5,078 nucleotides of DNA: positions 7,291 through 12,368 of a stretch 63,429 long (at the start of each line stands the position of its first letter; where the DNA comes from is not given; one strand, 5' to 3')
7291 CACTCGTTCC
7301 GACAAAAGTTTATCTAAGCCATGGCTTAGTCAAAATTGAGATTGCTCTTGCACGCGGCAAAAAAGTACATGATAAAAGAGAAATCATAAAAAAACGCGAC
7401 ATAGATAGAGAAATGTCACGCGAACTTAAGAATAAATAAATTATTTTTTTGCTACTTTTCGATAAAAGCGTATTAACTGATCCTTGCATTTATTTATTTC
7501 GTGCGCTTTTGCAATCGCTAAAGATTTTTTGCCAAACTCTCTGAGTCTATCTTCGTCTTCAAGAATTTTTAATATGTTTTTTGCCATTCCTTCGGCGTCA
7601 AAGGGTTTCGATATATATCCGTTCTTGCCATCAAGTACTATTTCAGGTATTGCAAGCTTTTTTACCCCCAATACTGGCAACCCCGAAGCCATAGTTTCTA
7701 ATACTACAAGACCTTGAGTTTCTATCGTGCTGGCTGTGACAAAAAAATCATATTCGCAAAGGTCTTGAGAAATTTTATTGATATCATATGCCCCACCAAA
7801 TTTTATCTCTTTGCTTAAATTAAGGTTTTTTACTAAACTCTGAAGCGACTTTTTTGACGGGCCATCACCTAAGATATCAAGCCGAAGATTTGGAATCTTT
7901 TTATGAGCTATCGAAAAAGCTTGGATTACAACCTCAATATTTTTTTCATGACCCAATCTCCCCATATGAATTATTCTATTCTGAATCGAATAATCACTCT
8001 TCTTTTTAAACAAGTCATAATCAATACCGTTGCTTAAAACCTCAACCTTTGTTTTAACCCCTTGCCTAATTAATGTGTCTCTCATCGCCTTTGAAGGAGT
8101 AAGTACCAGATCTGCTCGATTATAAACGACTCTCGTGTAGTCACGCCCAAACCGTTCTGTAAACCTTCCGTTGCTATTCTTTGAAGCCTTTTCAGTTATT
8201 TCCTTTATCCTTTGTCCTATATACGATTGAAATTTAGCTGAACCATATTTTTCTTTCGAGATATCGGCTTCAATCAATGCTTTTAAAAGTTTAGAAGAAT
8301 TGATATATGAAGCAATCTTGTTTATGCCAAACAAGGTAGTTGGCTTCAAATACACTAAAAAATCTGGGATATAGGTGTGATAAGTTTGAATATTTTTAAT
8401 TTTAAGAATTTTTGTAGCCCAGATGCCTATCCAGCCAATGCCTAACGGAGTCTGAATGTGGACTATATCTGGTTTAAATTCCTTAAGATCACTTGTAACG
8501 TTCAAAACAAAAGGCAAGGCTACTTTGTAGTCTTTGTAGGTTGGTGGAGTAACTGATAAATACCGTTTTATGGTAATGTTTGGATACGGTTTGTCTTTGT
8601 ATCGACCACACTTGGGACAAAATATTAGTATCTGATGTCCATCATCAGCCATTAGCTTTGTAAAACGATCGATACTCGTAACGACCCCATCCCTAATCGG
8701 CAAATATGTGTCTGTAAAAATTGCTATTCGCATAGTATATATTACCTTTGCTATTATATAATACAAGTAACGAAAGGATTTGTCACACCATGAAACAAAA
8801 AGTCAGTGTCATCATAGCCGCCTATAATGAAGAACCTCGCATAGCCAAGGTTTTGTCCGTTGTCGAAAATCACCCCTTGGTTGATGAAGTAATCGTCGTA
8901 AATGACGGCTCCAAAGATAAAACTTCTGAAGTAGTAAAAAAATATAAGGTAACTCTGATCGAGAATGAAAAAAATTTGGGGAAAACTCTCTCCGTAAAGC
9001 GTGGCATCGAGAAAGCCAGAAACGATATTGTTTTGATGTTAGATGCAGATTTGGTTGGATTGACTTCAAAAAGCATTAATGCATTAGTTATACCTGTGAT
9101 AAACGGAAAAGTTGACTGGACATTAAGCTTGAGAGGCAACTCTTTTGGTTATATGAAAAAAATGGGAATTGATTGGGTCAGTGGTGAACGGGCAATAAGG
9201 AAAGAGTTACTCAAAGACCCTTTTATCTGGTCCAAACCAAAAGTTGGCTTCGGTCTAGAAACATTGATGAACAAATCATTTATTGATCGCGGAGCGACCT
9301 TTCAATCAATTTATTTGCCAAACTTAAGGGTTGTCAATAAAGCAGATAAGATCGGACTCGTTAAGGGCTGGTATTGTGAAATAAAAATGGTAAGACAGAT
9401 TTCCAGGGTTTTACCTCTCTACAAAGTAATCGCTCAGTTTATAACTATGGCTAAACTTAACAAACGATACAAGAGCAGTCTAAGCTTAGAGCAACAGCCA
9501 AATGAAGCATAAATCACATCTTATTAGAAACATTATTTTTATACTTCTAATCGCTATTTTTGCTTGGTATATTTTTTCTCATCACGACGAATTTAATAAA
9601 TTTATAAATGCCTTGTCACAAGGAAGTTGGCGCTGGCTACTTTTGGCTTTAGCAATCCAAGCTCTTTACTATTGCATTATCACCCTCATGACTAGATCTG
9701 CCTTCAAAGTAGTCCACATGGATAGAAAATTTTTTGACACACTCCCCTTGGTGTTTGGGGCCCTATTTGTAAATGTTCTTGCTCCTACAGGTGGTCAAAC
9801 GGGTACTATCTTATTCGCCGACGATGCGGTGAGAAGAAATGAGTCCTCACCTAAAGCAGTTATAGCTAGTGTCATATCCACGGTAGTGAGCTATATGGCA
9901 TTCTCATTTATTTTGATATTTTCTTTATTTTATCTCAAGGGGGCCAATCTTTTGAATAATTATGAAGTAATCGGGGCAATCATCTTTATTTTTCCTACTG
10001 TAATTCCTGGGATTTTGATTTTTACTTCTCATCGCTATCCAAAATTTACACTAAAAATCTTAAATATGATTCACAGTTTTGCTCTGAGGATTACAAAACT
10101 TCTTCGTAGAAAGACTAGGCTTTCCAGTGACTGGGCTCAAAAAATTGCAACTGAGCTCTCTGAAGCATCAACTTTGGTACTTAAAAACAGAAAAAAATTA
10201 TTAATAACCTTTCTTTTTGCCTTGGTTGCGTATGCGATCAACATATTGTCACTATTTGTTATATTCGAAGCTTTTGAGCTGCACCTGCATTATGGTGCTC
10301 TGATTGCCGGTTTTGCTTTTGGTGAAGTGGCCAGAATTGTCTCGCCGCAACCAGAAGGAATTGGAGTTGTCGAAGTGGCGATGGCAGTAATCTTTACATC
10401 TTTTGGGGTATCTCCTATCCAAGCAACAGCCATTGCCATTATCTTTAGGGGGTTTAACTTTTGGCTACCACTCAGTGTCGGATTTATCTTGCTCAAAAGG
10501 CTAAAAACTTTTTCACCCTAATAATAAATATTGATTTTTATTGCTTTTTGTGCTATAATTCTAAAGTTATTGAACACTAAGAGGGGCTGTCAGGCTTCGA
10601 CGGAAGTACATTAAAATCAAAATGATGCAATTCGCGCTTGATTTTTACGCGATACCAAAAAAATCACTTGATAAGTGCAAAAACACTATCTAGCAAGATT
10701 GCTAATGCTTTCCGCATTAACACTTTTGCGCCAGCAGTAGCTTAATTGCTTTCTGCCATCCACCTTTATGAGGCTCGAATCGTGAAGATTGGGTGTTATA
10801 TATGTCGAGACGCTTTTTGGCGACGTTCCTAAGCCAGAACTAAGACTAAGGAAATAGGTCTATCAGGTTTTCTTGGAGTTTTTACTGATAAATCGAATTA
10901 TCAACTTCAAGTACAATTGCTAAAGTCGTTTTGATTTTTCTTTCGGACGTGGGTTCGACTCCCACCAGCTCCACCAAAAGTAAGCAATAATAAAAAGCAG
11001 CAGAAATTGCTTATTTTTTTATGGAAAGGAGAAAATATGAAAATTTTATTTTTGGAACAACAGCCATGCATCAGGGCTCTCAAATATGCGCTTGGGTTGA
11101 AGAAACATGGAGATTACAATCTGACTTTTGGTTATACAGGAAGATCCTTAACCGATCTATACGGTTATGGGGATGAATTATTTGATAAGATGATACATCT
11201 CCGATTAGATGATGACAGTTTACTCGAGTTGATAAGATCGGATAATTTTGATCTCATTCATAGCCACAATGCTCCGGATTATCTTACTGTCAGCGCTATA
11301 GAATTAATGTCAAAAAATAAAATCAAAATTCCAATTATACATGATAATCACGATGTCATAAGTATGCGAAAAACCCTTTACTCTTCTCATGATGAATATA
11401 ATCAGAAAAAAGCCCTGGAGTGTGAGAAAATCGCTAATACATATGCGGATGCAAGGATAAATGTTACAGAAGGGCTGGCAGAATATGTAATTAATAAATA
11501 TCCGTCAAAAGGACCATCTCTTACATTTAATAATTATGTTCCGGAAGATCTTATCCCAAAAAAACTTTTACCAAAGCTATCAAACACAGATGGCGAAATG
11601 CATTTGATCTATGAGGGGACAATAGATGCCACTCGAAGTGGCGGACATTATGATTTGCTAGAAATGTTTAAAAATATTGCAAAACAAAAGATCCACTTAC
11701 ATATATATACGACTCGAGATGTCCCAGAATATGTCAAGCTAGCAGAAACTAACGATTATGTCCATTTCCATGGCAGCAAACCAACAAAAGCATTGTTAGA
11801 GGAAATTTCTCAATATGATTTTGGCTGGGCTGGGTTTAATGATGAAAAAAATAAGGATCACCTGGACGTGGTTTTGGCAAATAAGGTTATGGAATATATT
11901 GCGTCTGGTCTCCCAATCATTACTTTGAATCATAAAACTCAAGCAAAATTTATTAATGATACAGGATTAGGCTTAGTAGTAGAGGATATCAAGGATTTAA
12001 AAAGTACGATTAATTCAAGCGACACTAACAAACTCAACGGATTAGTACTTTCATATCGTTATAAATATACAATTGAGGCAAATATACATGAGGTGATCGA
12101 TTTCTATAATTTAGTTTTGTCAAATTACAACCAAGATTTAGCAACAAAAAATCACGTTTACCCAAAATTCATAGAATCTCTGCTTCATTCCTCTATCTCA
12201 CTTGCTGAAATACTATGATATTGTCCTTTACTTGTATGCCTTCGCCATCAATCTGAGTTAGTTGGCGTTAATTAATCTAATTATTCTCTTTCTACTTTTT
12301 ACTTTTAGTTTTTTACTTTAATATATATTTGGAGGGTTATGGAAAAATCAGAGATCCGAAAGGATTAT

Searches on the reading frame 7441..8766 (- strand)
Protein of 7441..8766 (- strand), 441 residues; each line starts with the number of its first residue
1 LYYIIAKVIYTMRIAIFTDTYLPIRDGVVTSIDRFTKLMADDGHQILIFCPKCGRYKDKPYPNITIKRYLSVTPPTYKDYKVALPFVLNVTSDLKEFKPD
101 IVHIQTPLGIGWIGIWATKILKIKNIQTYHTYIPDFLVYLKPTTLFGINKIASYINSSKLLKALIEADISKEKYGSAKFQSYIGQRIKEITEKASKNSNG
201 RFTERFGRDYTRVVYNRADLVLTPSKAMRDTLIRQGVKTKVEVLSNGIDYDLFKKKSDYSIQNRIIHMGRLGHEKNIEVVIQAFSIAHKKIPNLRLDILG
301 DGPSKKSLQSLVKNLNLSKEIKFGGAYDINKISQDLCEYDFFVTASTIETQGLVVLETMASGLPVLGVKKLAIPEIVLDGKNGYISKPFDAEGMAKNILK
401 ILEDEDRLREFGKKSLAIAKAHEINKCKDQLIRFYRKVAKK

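Call 19: search_protein_families(library=pfam, proteins=[window:7441-8766:-], max_evalue=0.0001)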
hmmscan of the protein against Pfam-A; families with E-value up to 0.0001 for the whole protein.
window:7441-8766:- (441 aa): 6 families
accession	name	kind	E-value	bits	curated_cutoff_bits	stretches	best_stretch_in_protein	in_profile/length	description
PF00534.26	Glycos_transf_1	-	2.1e-34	119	26.4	1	255-414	8-168/172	Glycosyl transferases group 1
PF13692.12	Glyco_trans_1_4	-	4.1e-29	102.1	27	1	263-404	2-142/142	Glycosyl transferases group 1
PF13439.12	Glyco_transf_4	-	1.6e-28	100.3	28.5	2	26-138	2-109/170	Glycosyltransferase Family 4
PF13579.12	Glyco_trans_4_4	-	1.9e-14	54.8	29.7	2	27-134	2-106/158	Glycosyl transferase 4-like domain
PF13477.12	Glyco_trans_4_2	-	5e-06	27.2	23.4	1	35-130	16-107/139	Glycosyl transferase 4-like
PF20706.3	GT4-conflict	-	7e-05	22.4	26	0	210-366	139-309/385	Family 4 Glycosyltransferase in conflict systems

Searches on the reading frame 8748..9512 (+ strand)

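Call 19: search_protein_families(library=pfam, proteins=[window:8748-9512:+], max_evalue=0.0001)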
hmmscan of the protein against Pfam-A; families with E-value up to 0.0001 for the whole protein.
window:8748-9512:+ (254 aa): 4 families
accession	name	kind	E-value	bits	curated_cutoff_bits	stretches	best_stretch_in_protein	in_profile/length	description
PF00535.33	Glycos_transf_2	-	1.3e-23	84.2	23.3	1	20-103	1-90/168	Glycosyl transferase family 2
PF13641.12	Glyco_tranf_2_3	-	3.2e-10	40.9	27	1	18-103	2-98/230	Glycosyltransferase like family 2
PF12804.13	NTP_transf_3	-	6.4e-06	26.9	27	1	25-114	20-108/160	MobA-like NTP transferase domain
PF10111.15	Glyco_tranf_2_2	-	7.6e-06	26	27.3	1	20-103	1-93/276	Glycosyltransferase like family 2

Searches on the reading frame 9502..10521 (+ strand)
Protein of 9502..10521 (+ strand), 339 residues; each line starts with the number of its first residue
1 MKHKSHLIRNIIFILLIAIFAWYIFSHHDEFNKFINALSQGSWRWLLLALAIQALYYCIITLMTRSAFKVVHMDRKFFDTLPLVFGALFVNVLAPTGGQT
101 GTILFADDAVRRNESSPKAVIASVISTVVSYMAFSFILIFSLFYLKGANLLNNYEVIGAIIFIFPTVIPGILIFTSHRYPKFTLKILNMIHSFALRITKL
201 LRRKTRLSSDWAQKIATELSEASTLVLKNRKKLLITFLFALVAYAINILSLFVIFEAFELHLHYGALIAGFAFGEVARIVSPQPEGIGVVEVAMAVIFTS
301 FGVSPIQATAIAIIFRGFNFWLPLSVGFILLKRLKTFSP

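Call 19: search_protein_families(library=pfam, proteins=[window:9502-10521:+], max_evalue=0.0001)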
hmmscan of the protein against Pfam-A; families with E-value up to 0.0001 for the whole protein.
window:9502-10521:+ (339 aa): 1 family
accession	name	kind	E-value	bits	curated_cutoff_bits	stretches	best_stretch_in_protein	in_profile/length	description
PF03706.18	LPG_synthase_TM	-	8.8e-38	130.9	33.4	1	12-327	3-302/302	Lysylphosphatidylglycerol synthase TM region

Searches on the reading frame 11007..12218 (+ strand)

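Call 19: search_protein_families(library=pfam, proteins=[window:11007-12218:+], max_evalue=0.0001)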
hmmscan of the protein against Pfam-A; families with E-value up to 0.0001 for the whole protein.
window:11007-12218:+ (403 aa): 2 families
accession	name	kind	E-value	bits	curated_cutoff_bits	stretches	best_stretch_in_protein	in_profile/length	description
PF13692.12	Glyco_trans_1_4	-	4e-08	34.1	27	1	200-335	4-136/142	Glycosyl transferases group 1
PF13439.12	Glyco_transf_4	-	2.8e-07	31.1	28.5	1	71-166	63-153/170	Glycosyltransferase Family 4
